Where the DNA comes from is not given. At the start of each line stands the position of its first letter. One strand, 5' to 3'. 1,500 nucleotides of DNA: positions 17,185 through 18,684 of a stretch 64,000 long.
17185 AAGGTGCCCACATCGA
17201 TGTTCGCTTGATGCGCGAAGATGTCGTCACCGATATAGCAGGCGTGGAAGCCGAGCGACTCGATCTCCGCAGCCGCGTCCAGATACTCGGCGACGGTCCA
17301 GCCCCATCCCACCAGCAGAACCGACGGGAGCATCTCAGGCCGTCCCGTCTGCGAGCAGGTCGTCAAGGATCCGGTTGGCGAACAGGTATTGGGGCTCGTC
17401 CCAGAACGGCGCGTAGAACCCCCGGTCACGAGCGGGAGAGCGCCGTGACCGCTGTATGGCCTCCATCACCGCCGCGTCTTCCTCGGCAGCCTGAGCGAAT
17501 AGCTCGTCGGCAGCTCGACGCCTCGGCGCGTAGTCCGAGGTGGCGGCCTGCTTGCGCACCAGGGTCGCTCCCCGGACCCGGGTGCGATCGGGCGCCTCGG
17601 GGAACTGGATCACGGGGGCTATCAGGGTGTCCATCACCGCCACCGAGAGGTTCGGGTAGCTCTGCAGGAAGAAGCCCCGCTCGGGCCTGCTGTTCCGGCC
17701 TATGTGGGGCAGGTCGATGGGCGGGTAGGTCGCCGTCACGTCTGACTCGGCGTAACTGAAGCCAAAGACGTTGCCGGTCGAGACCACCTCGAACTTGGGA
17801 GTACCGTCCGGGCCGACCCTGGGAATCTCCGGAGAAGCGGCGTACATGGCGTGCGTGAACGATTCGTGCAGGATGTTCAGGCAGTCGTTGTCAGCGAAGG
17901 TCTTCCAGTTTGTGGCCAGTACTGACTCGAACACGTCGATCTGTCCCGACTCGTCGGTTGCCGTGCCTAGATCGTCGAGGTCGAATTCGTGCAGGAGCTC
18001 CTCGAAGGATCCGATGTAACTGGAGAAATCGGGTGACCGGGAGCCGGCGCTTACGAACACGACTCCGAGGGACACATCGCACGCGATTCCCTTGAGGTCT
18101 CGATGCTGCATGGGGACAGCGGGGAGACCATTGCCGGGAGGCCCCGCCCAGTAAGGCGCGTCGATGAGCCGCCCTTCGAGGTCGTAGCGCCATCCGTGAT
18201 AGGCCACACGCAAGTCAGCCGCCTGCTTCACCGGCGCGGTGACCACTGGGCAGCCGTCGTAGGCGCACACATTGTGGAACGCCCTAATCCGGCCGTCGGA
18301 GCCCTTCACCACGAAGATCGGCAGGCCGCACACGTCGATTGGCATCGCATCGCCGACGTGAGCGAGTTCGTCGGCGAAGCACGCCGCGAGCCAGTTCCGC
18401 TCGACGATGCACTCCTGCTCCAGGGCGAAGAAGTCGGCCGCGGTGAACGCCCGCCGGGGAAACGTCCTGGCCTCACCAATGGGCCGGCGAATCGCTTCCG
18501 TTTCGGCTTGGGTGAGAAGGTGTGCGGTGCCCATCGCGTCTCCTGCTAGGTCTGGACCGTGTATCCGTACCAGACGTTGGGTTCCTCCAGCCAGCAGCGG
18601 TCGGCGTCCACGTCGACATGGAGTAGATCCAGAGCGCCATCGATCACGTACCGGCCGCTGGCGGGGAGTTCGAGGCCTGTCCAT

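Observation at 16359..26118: Tightly coupled 9-gene operon joining a Liv-type ABC importer to MBL, GNAT, Rieske-like and LLM enzymes, with a divergent TetR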

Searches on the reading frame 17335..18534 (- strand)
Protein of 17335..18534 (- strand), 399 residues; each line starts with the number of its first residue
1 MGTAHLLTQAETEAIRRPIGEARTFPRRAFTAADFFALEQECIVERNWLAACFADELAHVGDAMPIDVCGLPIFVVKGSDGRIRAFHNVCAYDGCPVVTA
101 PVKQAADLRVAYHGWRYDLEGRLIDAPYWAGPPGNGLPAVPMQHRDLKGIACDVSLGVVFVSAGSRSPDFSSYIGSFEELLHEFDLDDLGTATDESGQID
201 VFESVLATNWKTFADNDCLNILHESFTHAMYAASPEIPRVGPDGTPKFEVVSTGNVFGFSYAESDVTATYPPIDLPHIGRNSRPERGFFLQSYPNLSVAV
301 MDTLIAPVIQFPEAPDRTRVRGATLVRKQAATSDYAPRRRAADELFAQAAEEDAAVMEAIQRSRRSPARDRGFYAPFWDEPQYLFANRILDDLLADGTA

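Call 4: search_protein_families(library=pfam, proteins=[window:17335-18534:-], max_evalue=0.01)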
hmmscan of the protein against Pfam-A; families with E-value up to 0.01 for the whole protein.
window:17335-18534:- (399 aa): 2 families
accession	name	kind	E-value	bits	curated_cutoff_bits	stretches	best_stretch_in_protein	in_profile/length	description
PF00848.25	Ring_hydroxyl_A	-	7.2e-14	52.6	24.9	1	204-390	12-203/208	Ring hydroxylating alpha subunit (catalytic domain)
PF00355.32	Rieske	-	2.1e-13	50.4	20.3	1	47-128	1-80/88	Rieske [2Fe-2S] domain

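Call 5: search_protein_families(library=ncbifam, proteins=[window:17335-18534:-], max_evalue=0.01)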
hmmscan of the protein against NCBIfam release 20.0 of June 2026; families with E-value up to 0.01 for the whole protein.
window:17335-18534:- (399 aa): 6 families
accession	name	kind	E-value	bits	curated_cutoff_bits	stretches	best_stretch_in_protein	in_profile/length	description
NF058607.1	GlBtMonoOxGbcA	equivalog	5e-26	91.1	670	1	23-217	31-212/420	glycine betaine monooxygenase oxygenase subunit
NF042946.1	3PPDioc_HcaE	equivalog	2.1e-18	66.6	830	1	28-230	19-216/450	3-phenylpropionate/cinnamic acid dioxygenase subunit alpha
TIGR03228.1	anthran_1_2_A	equivalog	1.7e-15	56.7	671.9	1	26-233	17-218/438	anthranilate 1,2-dioxygenase large subunit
NF041684.1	ant_diox_AndAc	equivalog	4.7e-15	55.1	750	1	12-176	10-177/418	anthranilate 1,2-dioxygenase large subunit AndAc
TIGR03229.1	benzo_1_2_benA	equivalog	2e-11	43.4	780.95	1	26-234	17-221/433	benzoate 1,2-dioxygenase large subunit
NF052579.1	BetMthstMoxSdmAMthl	equivalog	0.00018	20.6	600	1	60-144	29-112/351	4beta-methylsterol monooxygenase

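Call 10: search_solved_structures(query=window:17335-18534:-, max_evalue=0.001)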
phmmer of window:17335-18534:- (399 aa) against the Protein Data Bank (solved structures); distinct sequences matched with E-value up to 0.001: 32.
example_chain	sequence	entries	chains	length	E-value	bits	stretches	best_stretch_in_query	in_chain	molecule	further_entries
3vca_A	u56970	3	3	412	1.9e-20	76.6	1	28-228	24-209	Ring-hydroxylating dioxygenase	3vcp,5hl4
4qup_A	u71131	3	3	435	2.2e-20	76.4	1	27-228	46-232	Monoxygenase; demethylase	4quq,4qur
3n0q_A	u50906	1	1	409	2e-19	73.2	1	27-195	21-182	Putative aromatic-ring hydroxylating dioxygenase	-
9o71_A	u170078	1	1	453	8.6e-18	67.8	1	12-234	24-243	Phenylpropionate dioxygenase-like ring-hydroxylating dioxygenase large terminal subunit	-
7yls_B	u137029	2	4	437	2.6e-17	66.2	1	13-234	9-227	Rieske (2Fe-2S) domain protein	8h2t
1uli_A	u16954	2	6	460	2e-16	63.3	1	27-230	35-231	biphenyl dioxygenase large subunit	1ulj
3en1_A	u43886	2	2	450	2.2e-16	63.2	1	25-230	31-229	Benzene 1,2-dioxygenase subunit alpha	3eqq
9jp5_A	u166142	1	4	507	8.4e-16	61.3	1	25-229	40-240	Phthalate 3,4-dioxygenase alpha subunit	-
1wql_A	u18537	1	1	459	1.7e-14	57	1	24-230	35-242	iron-sulfur protein large subunit of cumene dioxygenase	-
3gzx_A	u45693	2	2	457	2.4e-14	56.5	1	25-226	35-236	Biphenyl dioxygenase subunit alpha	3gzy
8k0a_A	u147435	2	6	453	3.2e-14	56.1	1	24-230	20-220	3-phenylpropionate/cinnamic acid dioxygenase subunit alpha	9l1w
6y9c_A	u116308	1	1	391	3.5e-14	56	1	22-232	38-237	Carnitine monooxygenase oxygenase subunit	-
2xr8_A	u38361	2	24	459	4.7e-14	55.5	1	11-231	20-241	BIPHENYL DIOXYGENASE SUBUNIT ALPHA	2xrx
2yfi_A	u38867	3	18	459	4.7e-14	55.5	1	11-231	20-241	BIPHENYL DIOXYGENASE SUBUNIT ALPHA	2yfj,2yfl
2xsh_A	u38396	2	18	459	4.7e-14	55.5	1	11-231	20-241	BIPHENYL DIOXYGENASE SUBUNIT ALPHA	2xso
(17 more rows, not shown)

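Call 19: search_solved_structures(query=A1, max_evalue=1e-10, show_alignments=3)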
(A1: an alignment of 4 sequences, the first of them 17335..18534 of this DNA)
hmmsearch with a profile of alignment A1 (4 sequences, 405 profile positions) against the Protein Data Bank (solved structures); distinct sequences matched with E-value up to 1e-10: 28.
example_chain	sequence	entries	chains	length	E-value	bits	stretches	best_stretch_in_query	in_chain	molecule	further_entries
3n0q_A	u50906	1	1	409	1.5e-21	79.9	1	24-219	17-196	Putative aromatic-ring hydroxylating dioxygenase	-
3vca_A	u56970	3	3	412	1e-20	77.2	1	29-247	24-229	Ring-hydroxylating dioxygenase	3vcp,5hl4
4qup_A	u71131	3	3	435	1.1e-20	77.1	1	28-247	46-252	Monoxygenase; demethylase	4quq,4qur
6y9c_A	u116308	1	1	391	2.3e-20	76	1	21-240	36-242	Carnitine monooxygenase oxygenase subunit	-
6y8j_A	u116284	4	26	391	3.3e-20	75.5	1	21-240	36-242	Carnitine monooxygenase oxygenase subunit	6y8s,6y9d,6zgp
9o71_A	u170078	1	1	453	1.3e-19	73.5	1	14-231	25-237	Phenylpropionate dioxygenase-like ring-hydroxylating dioxygenase large terminal subunit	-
3en1_A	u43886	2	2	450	2.2e-19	72.8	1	21-233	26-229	Benzene 1,2-dioxygenase subunit alpha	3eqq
1uli_A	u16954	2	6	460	3e-19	72.3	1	25-233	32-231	biphenyl dioxygenase large subunit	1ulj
1wql_A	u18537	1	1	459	3.1e-19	72.3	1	16-228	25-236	iron-sulfur protein large subunit of cumene dioxygenase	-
9jp5_A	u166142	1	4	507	5.4e-19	71.5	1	25-231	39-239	Phthalate 3,4-dioxygenase alpha subunit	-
3gzx_A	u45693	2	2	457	7.5e-19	71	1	14-227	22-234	Biphenyl dioxygenase subunit alpha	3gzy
2xsh_A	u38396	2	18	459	9.1e-19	70.8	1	12-233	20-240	BIPHENYL DIOXYGENASE SUBUNIT ALPHA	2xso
2xr8_A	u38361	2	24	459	9.4e-19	70.7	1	12-233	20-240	BIPHENYL DIOXYGENASE SUBUNIT ALPHA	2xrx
2yfi_A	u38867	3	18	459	1e-18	70.6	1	12-233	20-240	BIPHENYL DIOXYGENASE SUBUNIT ALPHA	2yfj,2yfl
5aeu_A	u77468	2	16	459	1.1e-18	70.5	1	12-233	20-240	BIPHENYL DIOXYGENASE SUBUNIT ALPHA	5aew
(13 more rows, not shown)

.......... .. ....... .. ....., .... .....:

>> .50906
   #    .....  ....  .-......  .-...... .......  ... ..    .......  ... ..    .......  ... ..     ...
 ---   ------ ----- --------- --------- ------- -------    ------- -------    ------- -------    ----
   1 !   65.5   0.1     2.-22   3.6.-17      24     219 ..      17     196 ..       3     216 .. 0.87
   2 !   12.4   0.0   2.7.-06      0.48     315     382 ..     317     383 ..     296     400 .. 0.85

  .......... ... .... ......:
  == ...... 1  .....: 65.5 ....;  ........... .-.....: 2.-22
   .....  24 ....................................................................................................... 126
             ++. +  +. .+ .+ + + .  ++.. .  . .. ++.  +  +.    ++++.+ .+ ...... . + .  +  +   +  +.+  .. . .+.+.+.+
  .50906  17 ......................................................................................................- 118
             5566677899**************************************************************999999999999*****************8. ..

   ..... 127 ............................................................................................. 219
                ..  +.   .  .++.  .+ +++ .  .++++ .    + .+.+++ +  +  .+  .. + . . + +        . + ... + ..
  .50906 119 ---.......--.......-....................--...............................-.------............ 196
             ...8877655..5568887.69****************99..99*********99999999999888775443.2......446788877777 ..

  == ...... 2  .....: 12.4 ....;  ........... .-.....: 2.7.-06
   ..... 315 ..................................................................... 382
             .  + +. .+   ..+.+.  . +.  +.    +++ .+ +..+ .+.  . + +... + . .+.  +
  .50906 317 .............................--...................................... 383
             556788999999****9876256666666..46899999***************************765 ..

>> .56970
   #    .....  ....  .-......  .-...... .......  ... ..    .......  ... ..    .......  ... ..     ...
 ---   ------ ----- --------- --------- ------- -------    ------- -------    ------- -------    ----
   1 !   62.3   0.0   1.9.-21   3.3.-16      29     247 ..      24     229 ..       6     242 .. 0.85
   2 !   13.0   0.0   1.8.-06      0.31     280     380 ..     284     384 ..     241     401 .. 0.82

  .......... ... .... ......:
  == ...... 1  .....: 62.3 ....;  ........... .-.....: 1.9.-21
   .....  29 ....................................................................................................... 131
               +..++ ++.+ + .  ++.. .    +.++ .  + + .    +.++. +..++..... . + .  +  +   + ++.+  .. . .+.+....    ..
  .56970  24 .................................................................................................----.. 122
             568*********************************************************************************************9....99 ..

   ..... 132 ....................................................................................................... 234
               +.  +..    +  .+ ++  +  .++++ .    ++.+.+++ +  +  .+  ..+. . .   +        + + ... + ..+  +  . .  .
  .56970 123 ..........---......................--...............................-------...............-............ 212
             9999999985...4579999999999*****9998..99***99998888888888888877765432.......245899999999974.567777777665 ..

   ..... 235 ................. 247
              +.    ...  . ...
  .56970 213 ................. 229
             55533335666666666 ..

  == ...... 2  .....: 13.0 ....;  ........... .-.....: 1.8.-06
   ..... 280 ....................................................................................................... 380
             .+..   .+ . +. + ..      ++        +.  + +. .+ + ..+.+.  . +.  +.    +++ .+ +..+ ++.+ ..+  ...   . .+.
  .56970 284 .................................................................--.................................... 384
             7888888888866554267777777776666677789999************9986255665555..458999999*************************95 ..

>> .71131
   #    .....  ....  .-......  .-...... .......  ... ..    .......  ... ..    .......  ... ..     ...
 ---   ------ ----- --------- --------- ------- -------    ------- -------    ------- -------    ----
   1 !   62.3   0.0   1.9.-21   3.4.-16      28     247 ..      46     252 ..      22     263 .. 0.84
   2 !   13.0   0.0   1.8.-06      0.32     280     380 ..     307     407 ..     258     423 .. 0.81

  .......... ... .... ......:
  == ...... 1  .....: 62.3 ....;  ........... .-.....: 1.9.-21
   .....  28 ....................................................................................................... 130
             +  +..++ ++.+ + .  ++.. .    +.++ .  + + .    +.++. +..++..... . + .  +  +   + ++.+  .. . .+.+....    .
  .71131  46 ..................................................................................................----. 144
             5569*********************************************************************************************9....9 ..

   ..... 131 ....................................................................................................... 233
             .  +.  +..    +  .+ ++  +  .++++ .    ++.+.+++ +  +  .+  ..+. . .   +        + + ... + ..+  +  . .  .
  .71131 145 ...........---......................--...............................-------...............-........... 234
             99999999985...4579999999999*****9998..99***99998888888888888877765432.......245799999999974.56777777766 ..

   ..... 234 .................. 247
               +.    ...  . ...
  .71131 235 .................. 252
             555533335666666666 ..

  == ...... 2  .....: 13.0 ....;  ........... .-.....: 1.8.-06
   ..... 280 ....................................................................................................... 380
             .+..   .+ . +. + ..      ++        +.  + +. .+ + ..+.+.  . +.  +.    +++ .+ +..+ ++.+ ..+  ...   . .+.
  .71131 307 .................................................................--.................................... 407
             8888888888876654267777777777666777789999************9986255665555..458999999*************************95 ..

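Call 22: find_homologous_proteins(query=window:17335-18534:-)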
Query window:17335-18534:- (399 aa): 100 proteins with E <= 0.001 among 8000 candidates.
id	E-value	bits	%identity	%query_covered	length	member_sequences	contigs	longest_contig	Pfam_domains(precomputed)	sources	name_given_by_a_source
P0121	1.3e-270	915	99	100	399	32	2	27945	PF00355.33,PF00848.26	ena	-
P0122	5.2e-233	791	86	100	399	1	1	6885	PF00355.33,PF00848.26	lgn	-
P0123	3.7e-231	785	86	100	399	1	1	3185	PF00355.33,PF00848.26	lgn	-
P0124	1.3e-230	784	85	100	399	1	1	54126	PF00355.33,PF00848.26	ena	-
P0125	4.6e-223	759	83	99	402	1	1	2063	PF00355.33,PF00848.26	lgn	-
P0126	4.7e-221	752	83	100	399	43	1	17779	PF00355.33,PF00848.26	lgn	-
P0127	4.9e-221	752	82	100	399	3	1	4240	PF00355.33,PF00848.26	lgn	-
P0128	8.8e-218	741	81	100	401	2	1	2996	PF00355.33,PF00848.26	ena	-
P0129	2.4e-216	737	82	99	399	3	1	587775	PF00355.33,PF00848.26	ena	-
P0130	1.9e-214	730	80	100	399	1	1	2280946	PF00355.33,PF00848.26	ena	-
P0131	3.1e-214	730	80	100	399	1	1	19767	PF00355.33,PF00848.26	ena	-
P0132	6.9e-208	709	78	100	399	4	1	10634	PF00355.33,PF00848.26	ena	-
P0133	5.4e-202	689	76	100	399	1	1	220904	PF00355.33,PF00848.26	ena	-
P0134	8.0e-175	600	66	98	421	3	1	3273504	PF00355.33,PF00848.26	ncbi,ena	-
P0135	9.1e-147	507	56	98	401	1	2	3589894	PF00355.33,PF00848.26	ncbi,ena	-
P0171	4.2e-54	202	33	98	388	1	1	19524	PF00355.33,PF00848.26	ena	-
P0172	3.2e-53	199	33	98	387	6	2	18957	PF00355.33,PF00848.26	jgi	jgi:choline monooxygenase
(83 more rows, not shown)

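Call 26: find_related_loci(query=A3, collection=genome_contigs, flank=10000)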
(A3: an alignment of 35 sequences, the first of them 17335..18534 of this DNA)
Query A3 (399 aa) in genome_contigs; peptide patterns used: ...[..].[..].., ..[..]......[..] (x = any residue, [..] = any of these).
94 stretches matched a pattern; 84 encode a relative of the query (tblastn E <= 1e-3); the best 80 are kept; 77 distinct loci.
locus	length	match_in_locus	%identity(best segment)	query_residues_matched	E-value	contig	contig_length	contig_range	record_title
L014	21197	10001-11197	95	1-399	0e+0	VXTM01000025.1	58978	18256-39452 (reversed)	MAG: Acidimicrobiaceae bacterium isolate SB0665_bin_5 NODE_338_length_58978_cov_51.578026, whole genome shotgun sequence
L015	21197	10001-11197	82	1-399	0e+0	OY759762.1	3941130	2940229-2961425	MAG: Acidimicrobiales bacterium isolate 58bc0cff-3a4e-4465-8a1f-db016ff7ac3d genome assembly, chromosome: 1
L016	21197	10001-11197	82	1-399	0e+0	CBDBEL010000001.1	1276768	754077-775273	MAG: Candidatus Aldehydirespirator sp. isolate 42010ebb-ea2b-4a2b-9d13-79554d05c50f genome assembly, contig: contig_1, w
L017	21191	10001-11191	83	1-397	0e+0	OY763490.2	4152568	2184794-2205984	MAG: Acidimicrobiales bacterium isolate e420a23f-e807-4b73-8760-6b68b197cd4b genome assembly, chromosome: 1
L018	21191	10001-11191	83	1-398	0e+0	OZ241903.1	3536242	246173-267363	MAG: Candidatus Aldehydirespirator sp. isolate d351f403-e454-448a-b302-ab11d97c6c0f genome assembly, chromosome: 1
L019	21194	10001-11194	82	1-398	0e+0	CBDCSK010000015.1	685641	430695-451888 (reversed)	MAG: Candidatus Aldehydirespirator sp. isolate 158ad01d-a0e1-4362-9a4e-647a92b6262f genome assembly, contig: contig_15,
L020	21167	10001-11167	83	1-389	0e+0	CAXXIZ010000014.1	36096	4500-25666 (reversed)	MAG: Acidimicrobiales bacterium isolate e420a23f-e807-4b73-8760-6b68b197cd4b genome assembly, contig: contig_14, whole g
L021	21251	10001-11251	53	1-396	3e-143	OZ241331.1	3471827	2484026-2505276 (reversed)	MAG: Acidimicrobiales bacterium isolate 7255c353-40fc-46f0-880a-995c00eab931 genome assembly, chromosome: 1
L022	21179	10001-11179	56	6-396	5e-141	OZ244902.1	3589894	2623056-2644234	MAG: Candidatus Aldehydirespiratoraceae bacterium isolate bf933abc-1264-4233-9eb6-ae217d3e59e6 genome assembly, chromoso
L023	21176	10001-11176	55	4-393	2e-134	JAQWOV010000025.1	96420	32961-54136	MAG: Acidimicrobiales bacterium isolate cluster2_bin.211 k141_4568165, whole genome shotgun sequence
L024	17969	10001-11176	50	5-396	1e-129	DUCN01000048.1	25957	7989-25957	MAG TPA_asm: Myxococcales bacterium isolate UWMA-0330 NODE_2579_length_25957_cov_0.162078, whole genome shotgun sequence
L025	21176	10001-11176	66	4-395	1e-175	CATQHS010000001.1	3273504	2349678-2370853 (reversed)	MAG: uncultured Acidimicrobiales bacterium isolate 560520c5-c18b-440b-b2bf-76b0f8004c07 genome assembly, contig: contig_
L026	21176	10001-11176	42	5-393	2e-102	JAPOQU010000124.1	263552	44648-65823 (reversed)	MAG: Gammaproteobacteria bacterium isolate APA_bin_93 c_000000589121, whole genome shotgun sequence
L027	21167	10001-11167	42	6-393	6e-101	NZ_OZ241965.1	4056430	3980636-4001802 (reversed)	MAG: Candidatus Poriferisocius sp. isolate b25f411a-8abc-437d-a916-241d4d5bb498 chromosome 1, complete sequence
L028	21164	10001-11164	41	5-389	3e-99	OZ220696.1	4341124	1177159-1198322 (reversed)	MAG: Gammaproteobacteria bacterium isolate 0e11e2d6-1b48-4829-982c-b9eef2b3ec67 genome assembly, chromosome: 1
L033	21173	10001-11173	38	6-393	1e-94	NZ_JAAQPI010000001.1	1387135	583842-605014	Pseudomaricurvus alkylphenolicus strain KCTC 32386 Scaffold1_1, whole genome shotgun sequence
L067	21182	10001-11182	37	4-393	3e-74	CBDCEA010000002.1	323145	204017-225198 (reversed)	MAG: Alphaproteobacteria bacterium isolate acfa3c97-71bc-419c-b48f-b1c48e78630c genome assembly, contig: contig_2, whole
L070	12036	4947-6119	34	6-394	2e-71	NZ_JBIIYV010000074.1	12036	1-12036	MAG: Aquidulcibacter sp. isolate ME2005-10-10_3300044625_group2_bin215 Rohwer_bin1874_scaffold_3937_c1, whole genome sho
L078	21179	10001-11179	37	7-396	1e-88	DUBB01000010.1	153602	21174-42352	MAG TPA_asm: Gammaproteobacteria bacterium isolate UWMA-0291 NODE_145_length_153602_cov_0.186009, whole genome shotgun s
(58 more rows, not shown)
